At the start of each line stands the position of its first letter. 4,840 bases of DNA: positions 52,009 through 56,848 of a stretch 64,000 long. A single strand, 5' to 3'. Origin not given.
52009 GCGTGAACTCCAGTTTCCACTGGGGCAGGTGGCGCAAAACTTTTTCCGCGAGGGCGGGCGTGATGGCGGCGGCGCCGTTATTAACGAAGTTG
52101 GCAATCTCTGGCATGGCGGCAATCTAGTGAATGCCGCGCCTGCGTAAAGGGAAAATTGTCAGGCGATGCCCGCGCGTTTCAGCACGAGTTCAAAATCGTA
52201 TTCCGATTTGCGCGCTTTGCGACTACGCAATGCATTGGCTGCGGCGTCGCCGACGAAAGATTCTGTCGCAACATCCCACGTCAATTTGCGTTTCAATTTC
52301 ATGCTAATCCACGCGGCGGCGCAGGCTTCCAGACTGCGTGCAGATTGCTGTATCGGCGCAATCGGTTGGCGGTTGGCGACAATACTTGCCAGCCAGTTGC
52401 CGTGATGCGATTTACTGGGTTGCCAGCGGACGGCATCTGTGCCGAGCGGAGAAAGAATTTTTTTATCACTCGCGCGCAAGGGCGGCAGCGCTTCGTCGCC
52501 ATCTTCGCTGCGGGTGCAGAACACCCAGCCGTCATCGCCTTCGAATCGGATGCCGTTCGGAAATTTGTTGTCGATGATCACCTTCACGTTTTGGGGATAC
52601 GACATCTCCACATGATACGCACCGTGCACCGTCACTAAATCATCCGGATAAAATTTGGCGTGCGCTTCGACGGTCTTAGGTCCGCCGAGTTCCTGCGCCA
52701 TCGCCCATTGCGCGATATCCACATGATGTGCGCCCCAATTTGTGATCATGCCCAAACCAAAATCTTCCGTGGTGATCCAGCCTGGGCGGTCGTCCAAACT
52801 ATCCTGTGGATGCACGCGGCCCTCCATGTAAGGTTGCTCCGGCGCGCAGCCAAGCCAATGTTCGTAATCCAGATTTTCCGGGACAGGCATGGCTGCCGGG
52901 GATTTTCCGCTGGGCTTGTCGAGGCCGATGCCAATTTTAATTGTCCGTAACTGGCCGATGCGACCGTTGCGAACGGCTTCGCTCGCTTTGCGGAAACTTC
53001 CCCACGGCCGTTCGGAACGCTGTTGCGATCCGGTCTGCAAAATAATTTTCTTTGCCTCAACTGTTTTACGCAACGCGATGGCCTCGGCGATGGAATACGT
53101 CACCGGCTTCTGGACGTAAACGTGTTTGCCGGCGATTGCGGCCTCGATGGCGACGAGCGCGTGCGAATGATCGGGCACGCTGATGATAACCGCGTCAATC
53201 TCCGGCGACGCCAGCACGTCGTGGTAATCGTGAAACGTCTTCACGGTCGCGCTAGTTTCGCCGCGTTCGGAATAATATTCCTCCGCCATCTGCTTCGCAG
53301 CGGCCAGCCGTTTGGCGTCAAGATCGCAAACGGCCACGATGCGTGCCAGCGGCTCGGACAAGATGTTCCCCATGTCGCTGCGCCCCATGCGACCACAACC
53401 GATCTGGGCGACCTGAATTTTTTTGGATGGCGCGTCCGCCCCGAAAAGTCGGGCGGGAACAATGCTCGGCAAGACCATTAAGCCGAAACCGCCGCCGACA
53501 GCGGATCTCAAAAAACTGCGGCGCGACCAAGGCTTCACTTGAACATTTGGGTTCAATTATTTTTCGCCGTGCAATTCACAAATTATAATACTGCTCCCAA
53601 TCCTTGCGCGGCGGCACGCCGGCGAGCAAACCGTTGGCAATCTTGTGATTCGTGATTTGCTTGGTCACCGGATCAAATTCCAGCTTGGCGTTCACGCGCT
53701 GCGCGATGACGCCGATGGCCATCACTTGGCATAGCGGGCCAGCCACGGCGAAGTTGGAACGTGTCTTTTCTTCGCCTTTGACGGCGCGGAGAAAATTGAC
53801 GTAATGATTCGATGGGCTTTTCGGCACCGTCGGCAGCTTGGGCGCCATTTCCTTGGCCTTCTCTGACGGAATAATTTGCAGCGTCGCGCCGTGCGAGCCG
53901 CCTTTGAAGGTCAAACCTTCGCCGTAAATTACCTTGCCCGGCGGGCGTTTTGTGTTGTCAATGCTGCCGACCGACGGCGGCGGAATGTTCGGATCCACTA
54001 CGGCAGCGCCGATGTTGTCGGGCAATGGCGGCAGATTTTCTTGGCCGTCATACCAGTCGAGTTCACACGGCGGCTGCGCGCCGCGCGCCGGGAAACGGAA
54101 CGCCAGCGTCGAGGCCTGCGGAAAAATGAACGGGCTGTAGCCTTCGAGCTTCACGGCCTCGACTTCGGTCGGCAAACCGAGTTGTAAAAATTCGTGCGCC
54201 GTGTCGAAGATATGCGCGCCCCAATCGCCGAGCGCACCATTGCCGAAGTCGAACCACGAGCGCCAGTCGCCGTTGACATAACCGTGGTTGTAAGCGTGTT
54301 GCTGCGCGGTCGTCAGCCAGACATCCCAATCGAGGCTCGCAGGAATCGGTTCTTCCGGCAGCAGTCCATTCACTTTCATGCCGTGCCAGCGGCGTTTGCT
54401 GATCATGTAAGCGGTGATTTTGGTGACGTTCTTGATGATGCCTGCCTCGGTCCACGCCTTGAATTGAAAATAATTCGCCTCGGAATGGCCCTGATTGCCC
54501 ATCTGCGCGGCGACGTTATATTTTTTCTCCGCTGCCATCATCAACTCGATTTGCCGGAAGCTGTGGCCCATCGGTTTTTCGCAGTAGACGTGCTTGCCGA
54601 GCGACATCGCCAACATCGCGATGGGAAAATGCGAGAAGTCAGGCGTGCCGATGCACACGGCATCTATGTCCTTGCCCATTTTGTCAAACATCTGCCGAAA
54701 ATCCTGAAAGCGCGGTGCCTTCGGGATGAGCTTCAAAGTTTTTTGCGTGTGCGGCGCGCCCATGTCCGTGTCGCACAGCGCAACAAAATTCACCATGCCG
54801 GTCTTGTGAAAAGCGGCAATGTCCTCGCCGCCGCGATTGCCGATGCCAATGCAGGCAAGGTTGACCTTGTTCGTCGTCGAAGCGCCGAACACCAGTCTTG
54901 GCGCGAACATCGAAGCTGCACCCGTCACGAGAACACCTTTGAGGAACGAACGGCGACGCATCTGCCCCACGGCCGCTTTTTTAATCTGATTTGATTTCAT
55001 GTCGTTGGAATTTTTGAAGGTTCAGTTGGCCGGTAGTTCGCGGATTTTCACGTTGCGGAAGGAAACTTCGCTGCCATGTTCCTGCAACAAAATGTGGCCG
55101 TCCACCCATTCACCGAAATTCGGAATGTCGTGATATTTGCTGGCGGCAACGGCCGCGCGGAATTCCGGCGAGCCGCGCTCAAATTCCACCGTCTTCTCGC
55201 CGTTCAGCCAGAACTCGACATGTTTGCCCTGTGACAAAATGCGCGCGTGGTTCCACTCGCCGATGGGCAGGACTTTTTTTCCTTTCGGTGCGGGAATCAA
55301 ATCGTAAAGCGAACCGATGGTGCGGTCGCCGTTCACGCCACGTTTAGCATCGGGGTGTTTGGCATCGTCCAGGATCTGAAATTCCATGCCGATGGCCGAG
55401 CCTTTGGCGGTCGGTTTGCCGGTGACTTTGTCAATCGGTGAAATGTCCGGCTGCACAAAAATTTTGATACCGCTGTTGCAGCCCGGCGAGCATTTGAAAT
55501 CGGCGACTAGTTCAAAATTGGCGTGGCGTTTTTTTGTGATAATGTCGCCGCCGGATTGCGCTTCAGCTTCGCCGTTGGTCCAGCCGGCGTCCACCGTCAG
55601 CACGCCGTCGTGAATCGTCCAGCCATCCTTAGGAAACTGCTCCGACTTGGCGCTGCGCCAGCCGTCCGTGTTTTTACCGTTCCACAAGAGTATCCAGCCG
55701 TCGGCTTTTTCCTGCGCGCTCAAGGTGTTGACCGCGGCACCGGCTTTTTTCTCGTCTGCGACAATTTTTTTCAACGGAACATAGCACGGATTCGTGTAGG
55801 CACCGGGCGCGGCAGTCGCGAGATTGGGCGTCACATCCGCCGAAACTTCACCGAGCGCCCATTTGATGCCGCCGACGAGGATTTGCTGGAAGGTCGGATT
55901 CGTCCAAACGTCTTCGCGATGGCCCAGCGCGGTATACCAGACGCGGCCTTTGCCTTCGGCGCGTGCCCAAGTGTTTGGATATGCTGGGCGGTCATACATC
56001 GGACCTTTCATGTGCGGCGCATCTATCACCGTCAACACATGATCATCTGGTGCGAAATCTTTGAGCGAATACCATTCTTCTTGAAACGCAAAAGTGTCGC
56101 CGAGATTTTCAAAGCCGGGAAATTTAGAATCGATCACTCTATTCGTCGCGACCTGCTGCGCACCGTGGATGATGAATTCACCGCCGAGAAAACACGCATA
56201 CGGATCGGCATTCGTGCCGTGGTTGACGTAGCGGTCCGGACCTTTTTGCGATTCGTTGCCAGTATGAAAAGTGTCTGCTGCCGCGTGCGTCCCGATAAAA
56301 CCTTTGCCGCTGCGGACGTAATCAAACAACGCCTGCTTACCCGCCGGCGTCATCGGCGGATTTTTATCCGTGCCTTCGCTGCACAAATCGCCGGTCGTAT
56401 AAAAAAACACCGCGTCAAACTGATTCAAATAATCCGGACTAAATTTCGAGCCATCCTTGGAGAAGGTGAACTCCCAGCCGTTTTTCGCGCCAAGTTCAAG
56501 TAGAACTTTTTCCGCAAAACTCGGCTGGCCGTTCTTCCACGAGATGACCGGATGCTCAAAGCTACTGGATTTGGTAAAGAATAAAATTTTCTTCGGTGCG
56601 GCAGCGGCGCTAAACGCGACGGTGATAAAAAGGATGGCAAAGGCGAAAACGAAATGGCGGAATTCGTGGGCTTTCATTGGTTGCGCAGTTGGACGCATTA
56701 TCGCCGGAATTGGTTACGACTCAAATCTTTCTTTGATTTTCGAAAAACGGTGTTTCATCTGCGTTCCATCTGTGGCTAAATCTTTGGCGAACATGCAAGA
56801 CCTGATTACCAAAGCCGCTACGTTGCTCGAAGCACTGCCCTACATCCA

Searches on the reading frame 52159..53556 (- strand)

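Call 82: search_protein_families(library=pfam, proteins=[window:52159-53556:-], max_evalue=0.001)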
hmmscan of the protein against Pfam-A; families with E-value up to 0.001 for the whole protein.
window:52159-53556:- (465 aa): 3 families
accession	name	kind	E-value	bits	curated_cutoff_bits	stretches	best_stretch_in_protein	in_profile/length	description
PF01408.29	GFO_IDH_MocA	-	3.2e-19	70.2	24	1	48-176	2-119/120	Oxidoreductase family, NAD-binding Rossmann fold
PF19051.5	GFO_IDH_MocA_C2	-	3.8e-15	56.5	23.3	1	222-450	45-250/254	Oxidoreductase family, C-terminal alpha/beta domain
PF22725.1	GFO_IDH_MocA_C3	-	3.6e-09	37.1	27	1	250-331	24-103/124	GFO/IDH/MocA C-terminal domain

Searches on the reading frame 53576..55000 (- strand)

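Call 82: search_protein_families(library=pfam, proteins=[window:53576-55000:-], max_evalue=0.001)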
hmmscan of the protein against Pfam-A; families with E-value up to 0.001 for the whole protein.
window:53576-55000:- (474 aa): 2 families
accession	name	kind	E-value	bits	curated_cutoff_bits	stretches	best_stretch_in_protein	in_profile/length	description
PF19051.5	GFO_IDH_MocA_C2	-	2.6e-19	70.2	23.3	2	192-272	25-101/254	Oxidoreductase family, C-terminal alpha/beta domain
PF01408.29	GFO_IDH_MocA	-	4.8e-17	63.2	24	1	47-168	2-119/120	Oxidoreductase family, NAD-binding Rossmann fold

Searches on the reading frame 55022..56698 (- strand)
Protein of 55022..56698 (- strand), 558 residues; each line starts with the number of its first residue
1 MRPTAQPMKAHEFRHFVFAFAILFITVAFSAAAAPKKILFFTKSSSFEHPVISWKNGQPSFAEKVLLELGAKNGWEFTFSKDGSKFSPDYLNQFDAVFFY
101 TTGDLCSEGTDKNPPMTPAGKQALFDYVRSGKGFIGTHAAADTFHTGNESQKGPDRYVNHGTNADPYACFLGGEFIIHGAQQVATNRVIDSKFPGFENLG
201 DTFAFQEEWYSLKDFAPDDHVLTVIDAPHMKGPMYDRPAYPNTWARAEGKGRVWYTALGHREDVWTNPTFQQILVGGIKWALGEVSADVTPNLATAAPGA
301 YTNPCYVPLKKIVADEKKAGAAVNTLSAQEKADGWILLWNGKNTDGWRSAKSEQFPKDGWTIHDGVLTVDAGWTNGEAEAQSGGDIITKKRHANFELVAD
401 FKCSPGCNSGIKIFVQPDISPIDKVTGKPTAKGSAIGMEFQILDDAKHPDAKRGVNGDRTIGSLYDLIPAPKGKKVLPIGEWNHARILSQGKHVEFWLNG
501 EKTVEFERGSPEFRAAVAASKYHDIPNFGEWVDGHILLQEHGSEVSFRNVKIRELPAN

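Call 82: search_protein_families(library=pfam, proteins=[window:55022-56698:-], max_evalue=0.001)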
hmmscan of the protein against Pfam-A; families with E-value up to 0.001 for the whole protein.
window:55022-56698:- (558 aa): 2 families
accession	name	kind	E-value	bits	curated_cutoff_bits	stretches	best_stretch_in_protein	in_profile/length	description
PF06439.18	3keto-disac_hyd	-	1.6e-46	159.2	26.8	1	334-553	1-187/187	3-keto-disaccharide hydrolase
PF06283.17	ThuA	-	1.9e-36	126.8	33.4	1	38-281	2-209/209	Trehalose utilisation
